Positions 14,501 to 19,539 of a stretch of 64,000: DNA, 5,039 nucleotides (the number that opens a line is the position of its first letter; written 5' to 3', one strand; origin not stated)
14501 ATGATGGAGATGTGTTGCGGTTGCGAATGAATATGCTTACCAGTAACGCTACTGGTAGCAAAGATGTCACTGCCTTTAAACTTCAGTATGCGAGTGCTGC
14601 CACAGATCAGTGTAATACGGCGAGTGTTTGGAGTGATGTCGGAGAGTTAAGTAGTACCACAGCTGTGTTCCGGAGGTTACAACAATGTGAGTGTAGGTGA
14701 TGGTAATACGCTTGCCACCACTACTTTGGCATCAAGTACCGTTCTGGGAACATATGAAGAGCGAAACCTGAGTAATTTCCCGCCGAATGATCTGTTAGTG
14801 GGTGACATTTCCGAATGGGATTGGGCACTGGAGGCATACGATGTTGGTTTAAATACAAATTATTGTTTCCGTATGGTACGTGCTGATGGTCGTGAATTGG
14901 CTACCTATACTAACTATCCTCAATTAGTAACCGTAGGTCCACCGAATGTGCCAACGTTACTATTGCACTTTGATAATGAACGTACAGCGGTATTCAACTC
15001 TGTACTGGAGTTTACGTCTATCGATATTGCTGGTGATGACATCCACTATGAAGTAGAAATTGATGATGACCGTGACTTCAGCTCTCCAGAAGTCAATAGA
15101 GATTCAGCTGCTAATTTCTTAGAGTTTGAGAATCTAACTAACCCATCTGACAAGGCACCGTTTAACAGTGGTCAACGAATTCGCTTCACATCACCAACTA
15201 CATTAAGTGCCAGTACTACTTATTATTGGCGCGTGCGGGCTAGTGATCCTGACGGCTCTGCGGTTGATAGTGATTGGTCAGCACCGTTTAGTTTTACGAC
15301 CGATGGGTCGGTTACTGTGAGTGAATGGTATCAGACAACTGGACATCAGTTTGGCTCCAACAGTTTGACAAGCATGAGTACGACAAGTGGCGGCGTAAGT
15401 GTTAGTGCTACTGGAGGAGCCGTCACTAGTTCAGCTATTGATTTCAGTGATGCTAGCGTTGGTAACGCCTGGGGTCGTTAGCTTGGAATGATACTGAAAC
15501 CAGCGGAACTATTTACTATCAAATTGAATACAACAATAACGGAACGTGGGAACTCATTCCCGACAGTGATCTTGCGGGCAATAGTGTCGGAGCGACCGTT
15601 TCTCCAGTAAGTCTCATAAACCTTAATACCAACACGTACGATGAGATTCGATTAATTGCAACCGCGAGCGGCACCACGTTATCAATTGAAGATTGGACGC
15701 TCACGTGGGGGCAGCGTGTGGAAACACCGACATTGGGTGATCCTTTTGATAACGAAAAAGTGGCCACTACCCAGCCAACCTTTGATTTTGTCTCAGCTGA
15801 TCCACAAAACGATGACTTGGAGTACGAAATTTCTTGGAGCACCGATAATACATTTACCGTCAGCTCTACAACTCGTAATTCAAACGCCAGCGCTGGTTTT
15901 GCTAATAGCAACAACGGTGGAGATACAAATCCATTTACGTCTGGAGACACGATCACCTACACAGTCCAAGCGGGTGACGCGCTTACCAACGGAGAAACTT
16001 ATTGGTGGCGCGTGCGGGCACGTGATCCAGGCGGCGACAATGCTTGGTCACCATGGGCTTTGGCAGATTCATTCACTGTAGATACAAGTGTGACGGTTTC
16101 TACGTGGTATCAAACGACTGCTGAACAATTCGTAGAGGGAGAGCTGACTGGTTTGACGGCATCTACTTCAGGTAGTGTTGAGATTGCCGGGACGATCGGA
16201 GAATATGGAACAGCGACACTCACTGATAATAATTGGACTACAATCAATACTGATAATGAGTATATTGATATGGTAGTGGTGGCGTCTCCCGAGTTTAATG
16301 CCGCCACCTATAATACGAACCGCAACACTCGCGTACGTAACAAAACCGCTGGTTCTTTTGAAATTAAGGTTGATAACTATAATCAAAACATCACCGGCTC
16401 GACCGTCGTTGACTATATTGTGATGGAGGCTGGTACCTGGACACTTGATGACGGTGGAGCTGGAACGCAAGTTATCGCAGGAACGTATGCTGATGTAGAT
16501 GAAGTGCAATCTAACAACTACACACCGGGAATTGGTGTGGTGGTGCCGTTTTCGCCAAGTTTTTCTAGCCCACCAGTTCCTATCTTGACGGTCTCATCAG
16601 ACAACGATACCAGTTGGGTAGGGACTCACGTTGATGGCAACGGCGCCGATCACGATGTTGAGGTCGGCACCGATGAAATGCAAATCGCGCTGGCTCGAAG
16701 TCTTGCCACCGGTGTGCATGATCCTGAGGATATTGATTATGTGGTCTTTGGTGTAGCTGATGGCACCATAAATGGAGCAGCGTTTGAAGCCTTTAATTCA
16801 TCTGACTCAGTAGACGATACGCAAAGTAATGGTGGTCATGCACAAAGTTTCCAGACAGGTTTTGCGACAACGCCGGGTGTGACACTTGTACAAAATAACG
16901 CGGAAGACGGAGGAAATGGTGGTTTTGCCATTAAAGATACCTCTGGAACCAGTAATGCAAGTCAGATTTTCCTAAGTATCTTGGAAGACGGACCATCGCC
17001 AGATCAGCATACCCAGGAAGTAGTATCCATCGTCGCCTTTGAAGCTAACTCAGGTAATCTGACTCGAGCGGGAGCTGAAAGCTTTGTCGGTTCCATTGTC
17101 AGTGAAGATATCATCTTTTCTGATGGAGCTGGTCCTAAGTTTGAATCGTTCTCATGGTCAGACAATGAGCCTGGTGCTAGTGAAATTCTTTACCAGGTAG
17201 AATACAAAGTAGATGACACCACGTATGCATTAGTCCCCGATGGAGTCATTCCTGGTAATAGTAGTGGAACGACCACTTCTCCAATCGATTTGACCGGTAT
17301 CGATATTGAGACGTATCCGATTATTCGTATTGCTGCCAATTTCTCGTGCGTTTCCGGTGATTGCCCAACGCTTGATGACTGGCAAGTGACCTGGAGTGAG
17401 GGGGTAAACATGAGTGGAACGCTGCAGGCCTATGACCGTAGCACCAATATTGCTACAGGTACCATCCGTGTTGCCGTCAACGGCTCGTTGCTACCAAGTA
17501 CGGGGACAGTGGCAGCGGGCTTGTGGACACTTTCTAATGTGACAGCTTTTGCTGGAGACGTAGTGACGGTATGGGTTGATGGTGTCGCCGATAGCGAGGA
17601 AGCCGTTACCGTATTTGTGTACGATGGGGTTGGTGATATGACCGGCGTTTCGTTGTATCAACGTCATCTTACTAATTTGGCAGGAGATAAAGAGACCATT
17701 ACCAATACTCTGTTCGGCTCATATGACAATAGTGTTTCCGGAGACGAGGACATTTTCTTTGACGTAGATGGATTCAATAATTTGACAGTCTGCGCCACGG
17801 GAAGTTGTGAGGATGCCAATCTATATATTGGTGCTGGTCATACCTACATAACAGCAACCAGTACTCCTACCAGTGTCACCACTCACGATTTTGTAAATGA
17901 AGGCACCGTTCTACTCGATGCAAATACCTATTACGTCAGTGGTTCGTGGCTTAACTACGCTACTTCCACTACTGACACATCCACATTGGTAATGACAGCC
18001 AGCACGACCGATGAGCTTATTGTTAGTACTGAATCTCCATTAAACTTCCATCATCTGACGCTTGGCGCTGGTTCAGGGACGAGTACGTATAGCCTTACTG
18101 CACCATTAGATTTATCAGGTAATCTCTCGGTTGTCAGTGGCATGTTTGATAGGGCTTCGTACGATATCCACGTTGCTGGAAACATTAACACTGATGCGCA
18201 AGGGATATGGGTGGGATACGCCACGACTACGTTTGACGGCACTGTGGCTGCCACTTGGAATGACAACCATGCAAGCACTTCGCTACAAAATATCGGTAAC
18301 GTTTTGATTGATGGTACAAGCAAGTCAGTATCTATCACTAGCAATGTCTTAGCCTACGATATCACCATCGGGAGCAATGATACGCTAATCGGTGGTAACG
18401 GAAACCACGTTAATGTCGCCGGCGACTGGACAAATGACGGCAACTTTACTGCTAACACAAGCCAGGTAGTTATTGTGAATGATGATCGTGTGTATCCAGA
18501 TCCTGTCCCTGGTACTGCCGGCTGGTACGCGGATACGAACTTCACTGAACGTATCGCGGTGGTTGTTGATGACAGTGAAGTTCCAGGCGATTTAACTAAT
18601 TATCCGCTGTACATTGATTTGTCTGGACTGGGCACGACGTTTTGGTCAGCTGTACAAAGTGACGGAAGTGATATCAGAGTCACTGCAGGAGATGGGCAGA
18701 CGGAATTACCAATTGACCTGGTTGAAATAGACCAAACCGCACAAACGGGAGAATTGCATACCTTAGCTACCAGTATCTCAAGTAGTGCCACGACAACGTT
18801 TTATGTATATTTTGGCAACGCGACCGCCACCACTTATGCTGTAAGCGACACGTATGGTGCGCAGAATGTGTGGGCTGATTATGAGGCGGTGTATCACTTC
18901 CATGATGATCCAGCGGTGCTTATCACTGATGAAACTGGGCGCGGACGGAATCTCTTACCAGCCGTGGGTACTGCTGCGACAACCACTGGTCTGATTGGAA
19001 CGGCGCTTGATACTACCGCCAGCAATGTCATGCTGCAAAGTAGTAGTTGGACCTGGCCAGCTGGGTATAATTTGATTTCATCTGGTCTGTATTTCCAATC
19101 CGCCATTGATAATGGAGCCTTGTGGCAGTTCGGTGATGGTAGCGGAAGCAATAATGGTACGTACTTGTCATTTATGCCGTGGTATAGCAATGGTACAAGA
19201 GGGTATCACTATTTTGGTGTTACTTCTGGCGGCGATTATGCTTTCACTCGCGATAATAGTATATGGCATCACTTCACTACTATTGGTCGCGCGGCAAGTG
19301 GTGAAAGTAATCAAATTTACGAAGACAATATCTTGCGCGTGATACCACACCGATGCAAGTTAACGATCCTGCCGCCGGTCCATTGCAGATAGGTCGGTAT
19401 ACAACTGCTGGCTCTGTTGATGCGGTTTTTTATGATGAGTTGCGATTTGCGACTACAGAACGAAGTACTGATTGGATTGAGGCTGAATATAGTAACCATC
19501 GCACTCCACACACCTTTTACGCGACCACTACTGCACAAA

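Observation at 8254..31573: One ~23.3-kb co-linear unit: a ~7,700-aa modular surface protein built on repeated DUF2341-like + LamG-like cassettes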

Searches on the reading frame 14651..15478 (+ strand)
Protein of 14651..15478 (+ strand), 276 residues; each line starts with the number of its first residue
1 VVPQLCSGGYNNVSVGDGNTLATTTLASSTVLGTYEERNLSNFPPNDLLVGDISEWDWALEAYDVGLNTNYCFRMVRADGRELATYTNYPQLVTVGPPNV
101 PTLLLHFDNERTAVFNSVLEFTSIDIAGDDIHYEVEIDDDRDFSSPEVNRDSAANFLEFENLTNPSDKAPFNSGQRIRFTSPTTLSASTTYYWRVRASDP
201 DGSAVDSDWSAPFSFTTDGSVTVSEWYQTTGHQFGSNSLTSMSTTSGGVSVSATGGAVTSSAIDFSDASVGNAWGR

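Call 7: search_protein_families(library=pfam, proteins=[window:14651-15478:+], max_evalue=0.01)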
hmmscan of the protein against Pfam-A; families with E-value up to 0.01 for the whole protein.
window:14651-15478:+ (276 aa): 2 families
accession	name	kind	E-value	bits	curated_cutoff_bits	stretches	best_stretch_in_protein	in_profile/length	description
PF25788.1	Ig_Rha78A_N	-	1.1e-05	26.1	27.4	1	167-217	52-101/105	Rha78A-like, N-terminal immunoglobulin domain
PF16656.11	Pur_ac_phosph_N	-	0.0017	19.3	30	1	183-217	66-93/93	Purple acid Phosphatase, N-terminal domain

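Call 53: search_protein_families(library=ncbifam, max_evalue=0.01, proteins=[window:14672-15475:+])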
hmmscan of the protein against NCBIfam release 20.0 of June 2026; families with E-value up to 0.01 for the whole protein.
window:14672-15475:+ (268 aa): 0 families

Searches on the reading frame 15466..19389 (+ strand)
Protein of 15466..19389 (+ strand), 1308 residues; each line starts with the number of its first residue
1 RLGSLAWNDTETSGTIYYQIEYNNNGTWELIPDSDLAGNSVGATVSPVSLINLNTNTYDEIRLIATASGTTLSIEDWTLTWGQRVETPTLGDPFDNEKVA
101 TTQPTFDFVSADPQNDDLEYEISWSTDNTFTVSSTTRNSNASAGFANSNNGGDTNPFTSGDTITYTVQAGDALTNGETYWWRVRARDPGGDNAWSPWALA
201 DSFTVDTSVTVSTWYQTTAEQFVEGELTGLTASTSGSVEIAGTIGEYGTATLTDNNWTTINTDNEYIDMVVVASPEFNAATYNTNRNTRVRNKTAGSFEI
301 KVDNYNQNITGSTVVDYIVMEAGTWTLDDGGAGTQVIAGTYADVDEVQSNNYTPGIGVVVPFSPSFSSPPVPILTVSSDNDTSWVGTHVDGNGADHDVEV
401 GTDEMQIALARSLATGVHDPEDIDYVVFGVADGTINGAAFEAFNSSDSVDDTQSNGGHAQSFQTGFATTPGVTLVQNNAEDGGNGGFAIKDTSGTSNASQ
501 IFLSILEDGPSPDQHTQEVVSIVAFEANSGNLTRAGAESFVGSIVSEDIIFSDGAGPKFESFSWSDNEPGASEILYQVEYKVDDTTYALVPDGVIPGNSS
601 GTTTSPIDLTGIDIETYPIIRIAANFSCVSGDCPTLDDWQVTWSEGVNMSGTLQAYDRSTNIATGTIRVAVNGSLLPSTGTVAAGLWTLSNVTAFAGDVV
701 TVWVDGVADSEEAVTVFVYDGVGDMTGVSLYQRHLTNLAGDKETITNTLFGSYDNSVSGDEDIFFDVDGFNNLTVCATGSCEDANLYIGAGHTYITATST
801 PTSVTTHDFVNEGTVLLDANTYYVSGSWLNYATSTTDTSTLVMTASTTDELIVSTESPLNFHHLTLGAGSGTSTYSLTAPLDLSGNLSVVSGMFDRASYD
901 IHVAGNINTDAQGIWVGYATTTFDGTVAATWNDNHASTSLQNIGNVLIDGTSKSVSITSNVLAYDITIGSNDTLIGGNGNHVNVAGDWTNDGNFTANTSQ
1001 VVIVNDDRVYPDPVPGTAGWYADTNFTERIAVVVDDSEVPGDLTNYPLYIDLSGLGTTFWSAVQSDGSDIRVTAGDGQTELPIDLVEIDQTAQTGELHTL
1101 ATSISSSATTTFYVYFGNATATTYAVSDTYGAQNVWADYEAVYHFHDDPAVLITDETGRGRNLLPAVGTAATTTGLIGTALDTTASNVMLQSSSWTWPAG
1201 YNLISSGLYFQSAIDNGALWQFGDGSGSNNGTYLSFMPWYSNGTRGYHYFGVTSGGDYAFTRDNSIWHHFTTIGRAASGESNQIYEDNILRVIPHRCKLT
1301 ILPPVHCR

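Call 7: search_protein_families(library=pfam, proteins=[window:15466-19389:+], max_evalue=0.01)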
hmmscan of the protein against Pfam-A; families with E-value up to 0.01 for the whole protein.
window:15466-19389:+ (1308 aa): 2 families
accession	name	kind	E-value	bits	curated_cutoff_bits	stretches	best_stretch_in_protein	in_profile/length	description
PF10102.14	DUF2341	-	5.9e-05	23.9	23.4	1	1066-1125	1-59/84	Domain of unknown function (DUF2341)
PF25788.1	Ig_Rha78A_N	-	0.00011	22.9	27.4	1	103-198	19-97/105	Rha78A-like, N-terminal immunoglobulin domain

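Call 82: search_solved_structures(query=window:15478-19326:+, max_evalue=0.1)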
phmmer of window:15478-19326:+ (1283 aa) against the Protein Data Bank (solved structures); distinct sequences matched with E-value up to 0.1: 0.

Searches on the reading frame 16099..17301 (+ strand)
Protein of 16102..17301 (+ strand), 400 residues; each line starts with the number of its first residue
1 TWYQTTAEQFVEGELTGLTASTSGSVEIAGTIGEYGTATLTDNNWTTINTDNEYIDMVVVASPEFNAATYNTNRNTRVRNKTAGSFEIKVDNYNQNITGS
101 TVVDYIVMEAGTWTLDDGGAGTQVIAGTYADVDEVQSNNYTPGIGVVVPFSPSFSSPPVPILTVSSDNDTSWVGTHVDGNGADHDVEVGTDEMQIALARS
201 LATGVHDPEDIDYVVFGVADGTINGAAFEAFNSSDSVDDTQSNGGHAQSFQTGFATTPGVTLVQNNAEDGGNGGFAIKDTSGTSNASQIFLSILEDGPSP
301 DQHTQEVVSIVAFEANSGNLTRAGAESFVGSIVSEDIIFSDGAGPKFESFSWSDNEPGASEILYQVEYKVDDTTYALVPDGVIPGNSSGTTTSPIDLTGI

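Call 32: search_protein_families(library=pfam, max_evalue=0.01, proteins=[window:16102-17301:+])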
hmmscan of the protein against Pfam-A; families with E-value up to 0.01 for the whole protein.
seq(400 aa): 0 families

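Call 53: search_protein_families(library=ncbifam, max_evalue=0.01, proteins=[window:16099-17298:+])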
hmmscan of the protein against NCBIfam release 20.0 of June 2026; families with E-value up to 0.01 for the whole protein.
window:16099-17298:+ (400 aa): 0 families
